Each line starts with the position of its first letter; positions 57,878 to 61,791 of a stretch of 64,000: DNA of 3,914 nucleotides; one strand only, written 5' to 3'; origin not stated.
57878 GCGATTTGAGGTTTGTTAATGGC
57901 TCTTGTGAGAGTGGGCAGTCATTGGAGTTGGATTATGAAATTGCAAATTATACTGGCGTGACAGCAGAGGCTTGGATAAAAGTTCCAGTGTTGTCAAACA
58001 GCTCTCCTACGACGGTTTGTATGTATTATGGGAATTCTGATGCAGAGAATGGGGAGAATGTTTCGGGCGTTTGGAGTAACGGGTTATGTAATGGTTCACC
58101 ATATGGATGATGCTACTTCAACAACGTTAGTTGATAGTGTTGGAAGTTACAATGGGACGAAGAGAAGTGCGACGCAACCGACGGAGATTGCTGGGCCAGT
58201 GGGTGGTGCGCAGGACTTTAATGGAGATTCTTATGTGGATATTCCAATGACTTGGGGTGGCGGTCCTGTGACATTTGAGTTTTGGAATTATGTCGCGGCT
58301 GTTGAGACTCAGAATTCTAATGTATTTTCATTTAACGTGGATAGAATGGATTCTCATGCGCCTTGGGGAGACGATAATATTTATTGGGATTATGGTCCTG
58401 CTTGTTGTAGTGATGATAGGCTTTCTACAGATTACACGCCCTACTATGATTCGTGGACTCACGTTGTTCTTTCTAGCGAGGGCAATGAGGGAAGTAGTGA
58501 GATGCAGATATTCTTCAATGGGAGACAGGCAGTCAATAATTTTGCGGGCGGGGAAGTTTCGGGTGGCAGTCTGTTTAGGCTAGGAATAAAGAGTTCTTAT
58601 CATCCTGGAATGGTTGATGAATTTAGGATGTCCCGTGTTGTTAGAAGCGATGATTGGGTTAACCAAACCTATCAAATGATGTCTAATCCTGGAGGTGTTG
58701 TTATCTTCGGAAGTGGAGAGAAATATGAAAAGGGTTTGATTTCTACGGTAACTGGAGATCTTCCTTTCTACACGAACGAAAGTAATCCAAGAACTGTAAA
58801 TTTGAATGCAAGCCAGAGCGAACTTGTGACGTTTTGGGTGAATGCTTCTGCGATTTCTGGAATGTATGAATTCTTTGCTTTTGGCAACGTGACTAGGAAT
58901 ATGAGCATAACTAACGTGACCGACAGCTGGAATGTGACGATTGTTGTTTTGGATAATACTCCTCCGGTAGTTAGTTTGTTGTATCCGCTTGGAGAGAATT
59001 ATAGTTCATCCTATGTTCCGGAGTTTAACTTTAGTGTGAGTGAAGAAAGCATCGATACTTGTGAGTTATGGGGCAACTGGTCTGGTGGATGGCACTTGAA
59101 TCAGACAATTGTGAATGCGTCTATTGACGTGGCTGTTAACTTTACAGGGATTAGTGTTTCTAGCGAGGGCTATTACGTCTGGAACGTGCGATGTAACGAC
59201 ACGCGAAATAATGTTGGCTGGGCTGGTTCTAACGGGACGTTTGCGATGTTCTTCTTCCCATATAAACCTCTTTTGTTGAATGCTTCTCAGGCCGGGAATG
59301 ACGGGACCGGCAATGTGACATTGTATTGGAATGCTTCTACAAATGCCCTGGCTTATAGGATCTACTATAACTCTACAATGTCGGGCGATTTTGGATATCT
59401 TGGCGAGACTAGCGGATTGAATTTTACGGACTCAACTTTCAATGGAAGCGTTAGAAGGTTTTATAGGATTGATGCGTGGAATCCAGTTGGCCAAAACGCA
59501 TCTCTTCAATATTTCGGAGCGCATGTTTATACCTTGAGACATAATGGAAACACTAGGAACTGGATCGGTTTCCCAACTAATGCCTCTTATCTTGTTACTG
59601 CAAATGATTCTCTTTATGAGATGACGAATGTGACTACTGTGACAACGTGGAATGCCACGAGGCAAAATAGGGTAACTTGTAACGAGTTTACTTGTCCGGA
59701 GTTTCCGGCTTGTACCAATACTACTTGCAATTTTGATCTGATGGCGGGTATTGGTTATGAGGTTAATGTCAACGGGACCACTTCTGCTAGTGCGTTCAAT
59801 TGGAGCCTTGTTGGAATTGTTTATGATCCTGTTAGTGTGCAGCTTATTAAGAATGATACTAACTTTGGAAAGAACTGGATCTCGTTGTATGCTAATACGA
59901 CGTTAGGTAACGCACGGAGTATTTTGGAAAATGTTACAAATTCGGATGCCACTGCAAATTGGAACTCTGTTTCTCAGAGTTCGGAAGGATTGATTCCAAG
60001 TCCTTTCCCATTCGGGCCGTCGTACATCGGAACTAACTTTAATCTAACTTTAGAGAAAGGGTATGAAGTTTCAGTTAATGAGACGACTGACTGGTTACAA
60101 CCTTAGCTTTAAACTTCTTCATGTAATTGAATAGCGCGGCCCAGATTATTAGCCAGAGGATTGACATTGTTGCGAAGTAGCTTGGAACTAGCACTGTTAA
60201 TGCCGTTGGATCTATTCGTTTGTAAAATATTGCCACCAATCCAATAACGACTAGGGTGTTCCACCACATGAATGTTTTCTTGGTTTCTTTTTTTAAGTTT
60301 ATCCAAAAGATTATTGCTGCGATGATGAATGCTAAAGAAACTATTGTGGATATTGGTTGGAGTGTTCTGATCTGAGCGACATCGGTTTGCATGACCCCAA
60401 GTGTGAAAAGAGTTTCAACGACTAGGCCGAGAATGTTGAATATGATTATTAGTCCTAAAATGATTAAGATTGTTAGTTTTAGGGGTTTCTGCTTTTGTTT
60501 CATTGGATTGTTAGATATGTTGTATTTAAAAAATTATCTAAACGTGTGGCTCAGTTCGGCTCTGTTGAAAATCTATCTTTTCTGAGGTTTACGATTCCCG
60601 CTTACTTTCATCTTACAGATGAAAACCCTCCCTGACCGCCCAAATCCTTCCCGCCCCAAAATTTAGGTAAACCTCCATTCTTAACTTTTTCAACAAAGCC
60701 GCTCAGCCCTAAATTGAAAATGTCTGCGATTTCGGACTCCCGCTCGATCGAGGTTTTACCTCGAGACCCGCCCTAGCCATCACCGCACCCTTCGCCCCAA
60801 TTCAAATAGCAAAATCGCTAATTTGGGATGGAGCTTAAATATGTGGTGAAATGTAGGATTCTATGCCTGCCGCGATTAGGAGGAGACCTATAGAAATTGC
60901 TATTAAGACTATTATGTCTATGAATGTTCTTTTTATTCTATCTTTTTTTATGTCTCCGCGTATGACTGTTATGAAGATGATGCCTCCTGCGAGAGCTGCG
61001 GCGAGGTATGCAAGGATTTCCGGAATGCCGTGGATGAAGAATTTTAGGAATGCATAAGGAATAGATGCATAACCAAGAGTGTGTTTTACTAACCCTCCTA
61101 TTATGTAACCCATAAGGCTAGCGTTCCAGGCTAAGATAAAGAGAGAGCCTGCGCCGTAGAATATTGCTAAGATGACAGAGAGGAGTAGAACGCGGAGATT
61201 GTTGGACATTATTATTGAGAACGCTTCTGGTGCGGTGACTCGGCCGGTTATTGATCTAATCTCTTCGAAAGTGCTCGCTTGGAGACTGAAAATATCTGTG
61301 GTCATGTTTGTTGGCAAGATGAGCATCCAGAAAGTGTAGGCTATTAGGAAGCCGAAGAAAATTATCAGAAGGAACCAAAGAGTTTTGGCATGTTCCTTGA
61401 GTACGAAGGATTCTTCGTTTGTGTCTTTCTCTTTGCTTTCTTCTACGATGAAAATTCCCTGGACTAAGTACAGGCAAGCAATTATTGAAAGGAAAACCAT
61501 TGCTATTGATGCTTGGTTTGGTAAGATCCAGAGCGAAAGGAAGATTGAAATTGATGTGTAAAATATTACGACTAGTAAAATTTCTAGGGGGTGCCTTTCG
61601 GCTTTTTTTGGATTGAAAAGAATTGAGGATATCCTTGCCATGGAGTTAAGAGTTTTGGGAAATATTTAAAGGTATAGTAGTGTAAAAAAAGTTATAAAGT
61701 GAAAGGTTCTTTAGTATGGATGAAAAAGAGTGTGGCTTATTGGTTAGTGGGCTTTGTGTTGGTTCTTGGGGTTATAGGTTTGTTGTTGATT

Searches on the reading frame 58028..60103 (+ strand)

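Call 49: search_protein_families(library=pfam, proteins=[window:58028-60103:+], max_evalue=0.001)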
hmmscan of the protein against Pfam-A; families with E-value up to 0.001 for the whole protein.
window:58028-60103:+ (692 aa): 1 family
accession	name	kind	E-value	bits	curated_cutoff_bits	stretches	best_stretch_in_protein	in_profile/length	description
PF13385.13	Laminin_G_3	-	7.4e-08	33.1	27.6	1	65-211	2-150/151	Concanavalin A-like lectin/glucanases superfamily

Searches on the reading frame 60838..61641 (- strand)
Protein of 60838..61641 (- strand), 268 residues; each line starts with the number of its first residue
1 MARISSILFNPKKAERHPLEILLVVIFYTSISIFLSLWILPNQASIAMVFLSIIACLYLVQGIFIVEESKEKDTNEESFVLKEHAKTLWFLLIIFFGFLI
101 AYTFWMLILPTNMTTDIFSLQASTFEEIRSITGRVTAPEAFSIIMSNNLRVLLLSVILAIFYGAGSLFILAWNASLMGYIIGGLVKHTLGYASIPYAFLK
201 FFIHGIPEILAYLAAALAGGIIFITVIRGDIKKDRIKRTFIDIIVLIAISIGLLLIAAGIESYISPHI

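Call 49: search_protein_families(library=pfam, proteins=[window:60838-61641:-], max_evalue=0.001)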
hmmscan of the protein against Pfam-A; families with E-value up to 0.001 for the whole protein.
window:60838-61641:- (268 aa): 1 family
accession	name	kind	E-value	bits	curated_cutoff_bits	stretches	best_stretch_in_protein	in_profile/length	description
PF01944.22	SpoIIM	-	1.6e-19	70.9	26.9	1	88-266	3-163/163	Stage II sporulation protein M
